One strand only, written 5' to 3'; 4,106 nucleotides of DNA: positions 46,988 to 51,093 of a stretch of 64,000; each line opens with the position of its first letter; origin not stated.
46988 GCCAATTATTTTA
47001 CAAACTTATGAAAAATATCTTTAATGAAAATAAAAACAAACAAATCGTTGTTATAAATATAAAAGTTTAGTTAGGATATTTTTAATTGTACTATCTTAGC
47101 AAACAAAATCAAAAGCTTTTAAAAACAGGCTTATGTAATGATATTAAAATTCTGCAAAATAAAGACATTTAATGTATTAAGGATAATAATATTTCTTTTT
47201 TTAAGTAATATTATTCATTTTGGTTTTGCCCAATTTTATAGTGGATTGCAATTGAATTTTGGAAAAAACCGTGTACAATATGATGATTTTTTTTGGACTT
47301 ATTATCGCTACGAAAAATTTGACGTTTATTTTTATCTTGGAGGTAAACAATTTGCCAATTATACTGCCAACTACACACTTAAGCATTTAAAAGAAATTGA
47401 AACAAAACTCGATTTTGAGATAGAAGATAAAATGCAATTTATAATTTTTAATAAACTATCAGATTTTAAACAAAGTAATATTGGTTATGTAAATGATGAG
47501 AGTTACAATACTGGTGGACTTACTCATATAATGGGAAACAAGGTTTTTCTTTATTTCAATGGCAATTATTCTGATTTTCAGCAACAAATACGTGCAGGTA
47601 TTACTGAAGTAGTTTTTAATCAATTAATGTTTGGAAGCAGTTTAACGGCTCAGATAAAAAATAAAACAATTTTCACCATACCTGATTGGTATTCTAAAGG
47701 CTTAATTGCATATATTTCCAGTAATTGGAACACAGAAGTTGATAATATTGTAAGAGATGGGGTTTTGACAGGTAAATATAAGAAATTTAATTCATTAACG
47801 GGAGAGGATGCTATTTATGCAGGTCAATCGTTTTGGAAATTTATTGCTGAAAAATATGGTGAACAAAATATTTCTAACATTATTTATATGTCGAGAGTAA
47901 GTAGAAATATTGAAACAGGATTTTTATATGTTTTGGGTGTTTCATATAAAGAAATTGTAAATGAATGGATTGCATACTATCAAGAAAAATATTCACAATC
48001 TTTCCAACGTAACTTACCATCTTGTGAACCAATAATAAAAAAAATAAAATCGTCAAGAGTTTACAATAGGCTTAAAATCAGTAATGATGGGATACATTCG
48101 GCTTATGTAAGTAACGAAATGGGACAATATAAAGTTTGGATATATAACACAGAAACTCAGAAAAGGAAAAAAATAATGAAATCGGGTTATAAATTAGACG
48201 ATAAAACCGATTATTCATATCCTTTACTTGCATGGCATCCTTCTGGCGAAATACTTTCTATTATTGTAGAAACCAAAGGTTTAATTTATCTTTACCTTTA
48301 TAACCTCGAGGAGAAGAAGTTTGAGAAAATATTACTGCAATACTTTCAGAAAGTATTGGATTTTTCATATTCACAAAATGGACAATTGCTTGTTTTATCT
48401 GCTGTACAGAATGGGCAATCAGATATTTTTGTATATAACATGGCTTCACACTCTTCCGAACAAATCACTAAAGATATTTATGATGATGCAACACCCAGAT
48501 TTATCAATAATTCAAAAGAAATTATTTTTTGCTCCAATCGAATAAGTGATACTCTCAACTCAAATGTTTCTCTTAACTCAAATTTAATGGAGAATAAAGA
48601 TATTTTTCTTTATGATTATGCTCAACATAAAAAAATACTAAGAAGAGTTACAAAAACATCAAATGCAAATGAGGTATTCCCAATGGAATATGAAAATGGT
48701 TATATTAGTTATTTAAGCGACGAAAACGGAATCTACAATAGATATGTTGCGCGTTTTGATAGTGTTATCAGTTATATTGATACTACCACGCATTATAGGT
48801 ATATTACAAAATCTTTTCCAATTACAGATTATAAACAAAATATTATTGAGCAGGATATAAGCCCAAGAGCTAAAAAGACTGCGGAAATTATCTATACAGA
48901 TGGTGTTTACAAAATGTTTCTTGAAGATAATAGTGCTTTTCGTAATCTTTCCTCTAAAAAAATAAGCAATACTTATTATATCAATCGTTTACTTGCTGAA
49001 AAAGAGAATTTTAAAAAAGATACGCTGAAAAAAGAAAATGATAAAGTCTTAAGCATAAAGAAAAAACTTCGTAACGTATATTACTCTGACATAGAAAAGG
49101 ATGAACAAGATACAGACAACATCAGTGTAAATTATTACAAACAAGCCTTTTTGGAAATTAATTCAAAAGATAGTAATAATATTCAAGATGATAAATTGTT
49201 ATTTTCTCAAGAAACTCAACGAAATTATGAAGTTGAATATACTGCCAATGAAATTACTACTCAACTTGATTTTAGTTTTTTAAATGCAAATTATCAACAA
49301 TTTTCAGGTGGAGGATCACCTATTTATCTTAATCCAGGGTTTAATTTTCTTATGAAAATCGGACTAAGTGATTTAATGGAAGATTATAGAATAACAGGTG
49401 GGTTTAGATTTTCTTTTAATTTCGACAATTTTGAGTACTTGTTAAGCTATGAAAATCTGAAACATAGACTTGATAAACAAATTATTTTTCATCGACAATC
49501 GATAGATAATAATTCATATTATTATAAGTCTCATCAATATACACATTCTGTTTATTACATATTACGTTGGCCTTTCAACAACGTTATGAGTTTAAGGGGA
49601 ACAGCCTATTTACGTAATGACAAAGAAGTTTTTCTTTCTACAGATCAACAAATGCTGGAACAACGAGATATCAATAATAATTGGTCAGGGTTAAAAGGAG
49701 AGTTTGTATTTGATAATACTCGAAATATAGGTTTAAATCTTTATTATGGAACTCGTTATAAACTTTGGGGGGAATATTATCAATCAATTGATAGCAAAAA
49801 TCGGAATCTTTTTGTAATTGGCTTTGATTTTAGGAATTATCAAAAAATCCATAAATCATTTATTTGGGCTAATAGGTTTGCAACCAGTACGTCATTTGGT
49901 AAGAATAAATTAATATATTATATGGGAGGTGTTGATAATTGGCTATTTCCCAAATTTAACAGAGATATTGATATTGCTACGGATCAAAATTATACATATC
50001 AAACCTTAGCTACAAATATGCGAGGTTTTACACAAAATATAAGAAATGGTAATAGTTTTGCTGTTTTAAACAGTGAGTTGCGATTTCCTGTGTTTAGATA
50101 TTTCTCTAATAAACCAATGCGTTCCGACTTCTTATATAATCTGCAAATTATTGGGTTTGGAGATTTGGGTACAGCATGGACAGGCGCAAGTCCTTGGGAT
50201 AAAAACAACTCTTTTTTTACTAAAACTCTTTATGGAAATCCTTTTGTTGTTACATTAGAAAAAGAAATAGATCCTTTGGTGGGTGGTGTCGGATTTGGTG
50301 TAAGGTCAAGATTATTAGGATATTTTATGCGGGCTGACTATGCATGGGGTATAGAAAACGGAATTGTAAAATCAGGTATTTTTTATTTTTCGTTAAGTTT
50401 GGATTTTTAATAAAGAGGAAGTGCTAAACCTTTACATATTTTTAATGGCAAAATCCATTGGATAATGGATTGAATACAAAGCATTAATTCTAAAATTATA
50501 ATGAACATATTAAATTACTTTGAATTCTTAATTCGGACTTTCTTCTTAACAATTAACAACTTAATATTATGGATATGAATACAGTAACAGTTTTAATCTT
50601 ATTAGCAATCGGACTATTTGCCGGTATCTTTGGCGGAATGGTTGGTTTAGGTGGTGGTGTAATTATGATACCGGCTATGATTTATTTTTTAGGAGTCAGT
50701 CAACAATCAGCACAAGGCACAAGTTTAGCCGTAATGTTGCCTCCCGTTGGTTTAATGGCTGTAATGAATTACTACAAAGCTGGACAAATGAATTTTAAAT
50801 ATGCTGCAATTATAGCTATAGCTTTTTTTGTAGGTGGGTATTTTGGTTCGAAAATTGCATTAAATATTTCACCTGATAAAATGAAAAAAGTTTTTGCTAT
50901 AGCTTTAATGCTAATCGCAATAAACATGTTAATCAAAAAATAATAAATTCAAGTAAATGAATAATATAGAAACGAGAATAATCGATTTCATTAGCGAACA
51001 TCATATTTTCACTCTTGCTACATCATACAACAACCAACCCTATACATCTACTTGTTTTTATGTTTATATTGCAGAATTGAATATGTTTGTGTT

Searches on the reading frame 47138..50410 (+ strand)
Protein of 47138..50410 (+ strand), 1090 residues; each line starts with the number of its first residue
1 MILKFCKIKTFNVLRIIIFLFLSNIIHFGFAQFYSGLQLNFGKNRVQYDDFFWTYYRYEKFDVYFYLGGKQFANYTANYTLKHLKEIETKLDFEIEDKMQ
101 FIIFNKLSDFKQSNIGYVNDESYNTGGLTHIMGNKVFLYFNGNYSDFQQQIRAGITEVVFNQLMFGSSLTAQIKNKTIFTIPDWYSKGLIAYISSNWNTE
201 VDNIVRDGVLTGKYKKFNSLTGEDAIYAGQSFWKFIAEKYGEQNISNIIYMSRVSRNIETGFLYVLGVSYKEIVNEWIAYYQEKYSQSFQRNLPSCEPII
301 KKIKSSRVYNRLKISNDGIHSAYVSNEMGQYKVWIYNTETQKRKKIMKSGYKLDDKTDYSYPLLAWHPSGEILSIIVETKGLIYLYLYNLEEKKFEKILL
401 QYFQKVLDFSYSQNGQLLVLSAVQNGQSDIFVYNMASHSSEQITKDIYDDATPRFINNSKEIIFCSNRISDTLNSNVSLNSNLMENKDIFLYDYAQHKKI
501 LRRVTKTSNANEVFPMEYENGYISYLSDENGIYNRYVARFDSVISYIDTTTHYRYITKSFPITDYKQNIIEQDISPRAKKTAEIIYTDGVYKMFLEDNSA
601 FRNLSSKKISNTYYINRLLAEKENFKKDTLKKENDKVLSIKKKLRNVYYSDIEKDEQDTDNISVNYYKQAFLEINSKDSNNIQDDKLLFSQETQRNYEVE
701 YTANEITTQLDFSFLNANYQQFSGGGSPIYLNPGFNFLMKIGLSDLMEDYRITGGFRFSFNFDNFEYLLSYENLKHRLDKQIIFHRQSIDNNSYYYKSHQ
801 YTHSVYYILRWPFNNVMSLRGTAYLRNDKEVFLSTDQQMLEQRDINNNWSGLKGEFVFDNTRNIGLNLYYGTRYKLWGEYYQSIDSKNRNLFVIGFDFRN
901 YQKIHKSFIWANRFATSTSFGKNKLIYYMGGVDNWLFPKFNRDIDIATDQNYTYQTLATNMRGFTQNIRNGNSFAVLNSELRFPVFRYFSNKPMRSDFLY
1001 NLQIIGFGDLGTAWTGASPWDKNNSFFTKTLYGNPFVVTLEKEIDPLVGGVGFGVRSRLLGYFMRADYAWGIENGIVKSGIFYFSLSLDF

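Call 96: search_protein_families(library=pfam, proteins=[window:47138-50410:+], max_evalue=0.001)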
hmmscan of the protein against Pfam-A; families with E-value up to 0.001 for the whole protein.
window:47138-50410:+ (1090 aa): 1 family
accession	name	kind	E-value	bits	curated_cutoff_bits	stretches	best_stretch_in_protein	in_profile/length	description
PF23389.1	Beta-prop_WDR19_1st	-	3.7e-05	23.3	27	0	360-437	40-112/325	WDR19 first beta-propeller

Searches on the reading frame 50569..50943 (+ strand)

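Call 96: search_protein_families(library=pfam, proteins=[window:50569-50943:+], max_evalue=0.001)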
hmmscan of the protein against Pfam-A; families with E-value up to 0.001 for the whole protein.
window:50569-50943:+ (124 aa): 1 family
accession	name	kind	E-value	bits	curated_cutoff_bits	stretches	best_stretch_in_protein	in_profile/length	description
PF01925.25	TauE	-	1.1e-22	81.4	32.6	1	6-120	124-237/237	Sulfite exporter TauE/SafE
